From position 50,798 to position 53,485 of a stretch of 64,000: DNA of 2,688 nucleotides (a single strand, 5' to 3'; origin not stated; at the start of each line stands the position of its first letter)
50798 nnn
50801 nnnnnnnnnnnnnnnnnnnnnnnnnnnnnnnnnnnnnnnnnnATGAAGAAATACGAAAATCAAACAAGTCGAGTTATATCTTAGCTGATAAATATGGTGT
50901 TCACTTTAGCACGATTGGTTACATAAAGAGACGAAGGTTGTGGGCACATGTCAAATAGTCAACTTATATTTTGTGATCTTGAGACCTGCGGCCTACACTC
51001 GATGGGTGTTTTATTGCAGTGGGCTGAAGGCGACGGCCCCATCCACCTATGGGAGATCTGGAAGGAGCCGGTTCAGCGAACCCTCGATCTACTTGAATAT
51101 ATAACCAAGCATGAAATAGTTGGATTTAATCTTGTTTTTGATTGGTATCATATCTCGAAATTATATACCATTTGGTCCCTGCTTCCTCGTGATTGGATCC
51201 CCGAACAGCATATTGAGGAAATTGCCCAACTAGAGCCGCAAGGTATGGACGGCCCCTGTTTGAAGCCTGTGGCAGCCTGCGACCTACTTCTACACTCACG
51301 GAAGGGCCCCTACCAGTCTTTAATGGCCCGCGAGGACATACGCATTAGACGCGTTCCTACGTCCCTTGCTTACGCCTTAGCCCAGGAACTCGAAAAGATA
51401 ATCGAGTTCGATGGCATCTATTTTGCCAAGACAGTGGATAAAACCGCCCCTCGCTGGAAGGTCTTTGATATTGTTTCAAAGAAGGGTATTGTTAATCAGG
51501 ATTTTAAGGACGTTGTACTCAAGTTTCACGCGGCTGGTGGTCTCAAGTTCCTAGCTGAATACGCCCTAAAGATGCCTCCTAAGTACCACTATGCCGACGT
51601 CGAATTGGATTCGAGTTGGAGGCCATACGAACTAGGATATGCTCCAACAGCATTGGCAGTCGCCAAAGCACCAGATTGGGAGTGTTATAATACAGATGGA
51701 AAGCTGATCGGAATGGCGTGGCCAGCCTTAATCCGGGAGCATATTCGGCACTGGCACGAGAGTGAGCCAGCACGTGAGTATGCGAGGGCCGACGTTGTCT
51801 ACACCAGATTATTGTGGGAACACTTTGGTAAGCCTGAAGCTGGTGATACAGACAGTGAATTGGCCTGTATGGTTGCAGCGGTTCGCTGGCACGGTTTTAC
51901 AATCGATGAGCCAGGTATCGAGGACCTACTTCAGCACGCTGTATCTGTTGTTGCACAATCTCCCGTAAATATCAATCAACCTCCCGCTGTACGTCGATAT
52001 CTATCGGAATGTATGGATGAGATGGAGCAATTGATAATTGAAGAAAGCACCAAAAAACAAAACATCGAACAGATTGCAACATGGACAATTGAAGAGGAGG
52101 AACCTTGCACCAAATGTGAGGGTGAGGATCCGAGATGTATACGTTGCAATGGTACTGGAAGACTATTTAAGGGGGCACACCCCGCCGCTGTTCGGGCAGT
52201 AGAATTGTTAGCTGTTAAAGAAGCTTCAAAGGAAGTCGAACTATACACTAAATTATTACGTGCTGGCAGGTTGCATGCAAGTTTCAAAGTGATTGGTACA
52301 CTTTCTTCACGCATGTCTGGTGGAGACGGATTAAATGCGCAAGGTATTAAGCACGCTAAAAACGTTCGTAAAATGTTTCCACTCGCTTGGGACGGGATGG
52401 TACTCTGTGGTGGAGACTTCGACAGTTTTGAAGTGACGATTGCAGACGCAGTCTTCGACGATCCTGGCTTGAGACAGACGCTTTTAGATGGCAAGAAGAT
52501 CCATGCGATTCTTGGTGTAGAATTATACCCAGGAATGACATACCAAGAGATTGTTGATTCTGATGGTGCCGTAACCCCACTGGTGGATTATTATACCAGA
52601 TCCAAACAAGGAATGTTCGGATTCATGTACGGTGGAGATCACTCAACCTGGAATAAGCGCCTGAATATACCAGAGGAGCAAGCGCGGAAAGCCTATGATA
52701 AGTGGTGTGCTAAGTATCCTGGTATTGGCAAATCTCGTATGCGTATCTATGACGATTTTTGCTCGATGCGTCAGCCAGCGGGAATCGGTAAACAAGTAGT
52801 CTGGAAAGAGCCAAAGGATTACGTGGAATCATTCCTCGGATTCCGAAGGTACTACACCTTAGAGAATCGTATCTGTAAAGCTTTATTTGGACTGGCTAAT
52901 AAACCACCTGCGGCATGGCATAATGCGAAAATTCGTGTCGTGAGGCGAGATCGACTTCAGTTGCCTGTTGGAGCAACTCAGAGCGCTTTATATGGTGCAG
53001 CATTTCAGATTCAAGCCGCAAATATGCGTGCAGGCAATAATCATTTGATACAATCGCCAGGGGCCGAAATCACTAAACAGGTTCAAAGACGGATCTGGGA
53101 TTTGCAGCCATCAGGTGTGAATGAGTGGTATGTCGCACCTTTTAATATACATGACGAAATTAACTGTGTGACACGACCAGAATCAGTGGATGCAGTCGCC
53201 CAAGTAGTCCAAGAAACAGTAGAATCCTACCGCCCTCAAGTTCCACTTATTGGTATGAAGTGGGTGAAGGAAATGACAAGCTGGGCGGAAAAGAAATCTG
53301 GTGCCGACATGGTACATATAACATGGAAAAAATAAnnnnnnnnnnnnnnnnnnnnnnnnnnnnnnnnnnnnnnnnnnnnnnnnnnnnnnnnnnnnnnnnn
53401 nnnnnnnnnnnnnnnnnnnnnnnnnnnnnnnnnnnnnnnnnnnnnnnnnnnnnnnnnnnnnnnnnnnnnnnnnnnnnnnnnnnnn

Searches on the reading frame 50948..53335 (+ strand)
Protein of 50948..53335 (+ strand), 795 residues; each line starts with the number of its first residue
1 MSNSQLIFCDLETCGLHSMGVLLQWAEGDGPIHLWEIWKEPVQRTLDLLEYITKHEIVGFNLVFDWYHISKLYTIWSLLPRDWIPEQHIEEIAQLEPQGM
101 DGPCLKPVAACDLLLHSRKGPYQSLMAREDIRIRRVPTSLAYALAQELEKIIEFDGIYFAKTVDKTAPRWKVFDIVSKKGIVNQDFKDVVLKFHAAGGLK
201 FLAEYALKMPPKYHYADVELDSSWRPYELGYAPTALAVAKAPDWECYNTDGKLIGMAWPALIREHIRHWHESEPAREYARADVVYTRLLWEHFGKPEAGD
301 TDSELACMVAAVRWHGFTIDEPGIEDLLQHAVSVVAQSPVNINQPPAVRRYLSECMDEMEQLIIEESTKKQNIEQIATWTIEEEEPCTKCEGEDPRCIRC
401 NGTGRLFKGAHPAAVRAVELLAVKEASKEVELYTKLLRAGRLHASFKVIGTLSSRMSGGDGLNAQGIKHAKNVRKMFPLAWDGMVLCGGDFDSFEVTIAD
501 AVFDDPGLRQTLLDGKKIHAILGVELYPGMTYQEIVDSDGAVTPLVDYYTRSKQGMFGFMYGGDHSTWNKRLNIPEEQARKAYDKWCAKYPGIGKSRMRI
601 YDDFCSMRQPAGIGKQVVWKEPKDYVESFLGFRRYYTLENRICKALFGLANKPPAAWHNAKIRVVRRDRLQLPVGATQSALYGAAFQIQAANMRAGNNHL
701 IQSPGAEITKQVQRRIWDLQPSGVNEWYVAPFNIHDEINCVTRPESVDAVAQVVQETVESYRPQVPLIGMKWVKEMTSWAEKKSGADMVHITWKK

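Call 21: search_protein_families(library=pfam, proteins=[window:50948-53335:+])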
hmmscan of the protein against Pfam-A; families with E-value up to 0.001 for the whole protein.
window:50948-53335:+ (795 aa): 1 family
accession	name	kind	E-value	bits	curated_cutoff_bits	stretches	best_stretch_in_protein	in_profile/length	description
PF00476.26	DNA_pol_A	-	1.5e-17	64.1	34.3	1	430-767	93-369/381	DNA polymerase family A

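Call 42: search_dna_similar(query=window:50948-53335:+, collection=phages, mode=protein, max_rows=15)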
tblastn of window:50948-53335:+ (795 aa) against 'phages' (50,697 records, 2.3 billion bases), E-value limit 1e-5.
Records with a match: 59; places in all: 59; records where one place covers at least 80% of the query: 0.
Best place of each record, by identity: <60% 59.
By first word of the organism name: Lactobacillus 13; Thermus 12; Enterococcus 10; Erwinia 7; Bacillus 4; Escherichia 2; Bacteriophage 2; uncultured 2; Brevundimonas 2; Salmonella 2; and 2 more.
By host as written in the record: Lactobacillus plantarum 9; - 7; Thermus thermophilus 6; Enterococcus faecalis 5; Thermus thermophilus HB8 4; Bacillus sp. MGK1 2; Lactobacillus pentosus KLDS1.0413; Lactobacillus plantarum KLDS1.0344 2; Erwinia amylovora 2; and 17 more.
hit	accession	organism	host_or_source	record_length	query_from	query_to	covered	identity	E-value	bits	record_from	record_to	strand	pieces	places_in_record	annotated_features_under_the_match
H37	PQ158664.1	Thermus phage P23-45_stolb1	Thermus thermophilus HB8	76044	440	759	40%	26.8%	3e-13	80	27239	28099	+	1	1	DNA polymerase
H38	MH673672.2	Thermus phage phiFa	Thermus thermophilus HB27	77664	416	756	43%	25.1%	1e-8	65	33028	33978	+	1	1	DNA polymerase I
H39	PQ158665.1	Thermus phage P23-45_stolb2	Thermus thermophilus HB8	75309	440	759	40%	26.5%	3e-12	77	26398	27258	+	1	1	DNA polymerase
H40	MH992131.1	Thermus phage TSP4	Thermus sp. TC4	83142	440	781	43%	24.7%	2e-8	64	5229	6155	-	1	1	DNA polymerase I | hypothetical protein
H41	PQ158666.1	Thermus phage P23-45_stolb3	Thermus thermophilus HB8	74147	440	759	40%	25.7%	2e-11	74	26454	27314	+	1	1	DNA polymerase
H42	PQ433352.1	Enterococcus phage vB_LilEfe_55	Enterococcus faecalis 95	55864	419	772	45%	22.9%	1e-6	59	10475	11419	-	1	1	DNA polymerase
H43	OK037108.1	Thermus phage 15-6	Thermus thermophilus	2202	440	759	40%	24.5%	2e-8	64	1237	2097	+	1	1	DNA polymerase I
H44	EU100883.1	Thermus phage P23-45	Thermus thermophilus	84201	440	759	40%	23.9%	5e-10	70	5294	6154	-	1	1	DNA polymerase I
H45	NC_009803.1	Thermus phage P23-45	Thermus thermophilus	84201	440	759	40%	23.9%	5e-10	70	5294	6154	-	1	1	DNA polymerase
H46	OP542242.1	Thermus phage P23-45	Thermus thermophilus HB8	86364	440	759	40%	23.9%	5e-10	70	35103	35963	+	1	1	hypothetical protein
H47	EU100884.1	Thermus phage P74-26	Thermus thermophilus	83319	440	759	40%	23.9%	5e-10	69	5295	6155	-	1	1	DNA polymerase I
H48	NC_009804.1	Thermus phage P74-26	Thermus thermophilus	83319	440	759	40%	23.9%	5e-10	69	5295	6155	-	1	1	DNA polymerase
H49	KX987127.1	Thermus phage G20c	Thermus thermophilus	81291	440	759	40%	23.9%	1e-9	68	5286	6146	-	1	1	DNA polymerase I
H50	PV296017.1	Enterococcus phage fHoEfa01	Enterococcus faecalis #6467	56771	440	772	42%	22.6%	3e-6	57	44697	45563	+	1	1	DNA polymerase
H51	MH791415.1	Enterococcus phage EfsWh-1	Enterococcus faecalis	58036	440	772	42%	22.6%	3e-6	57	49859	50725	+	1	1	DNA polymerase I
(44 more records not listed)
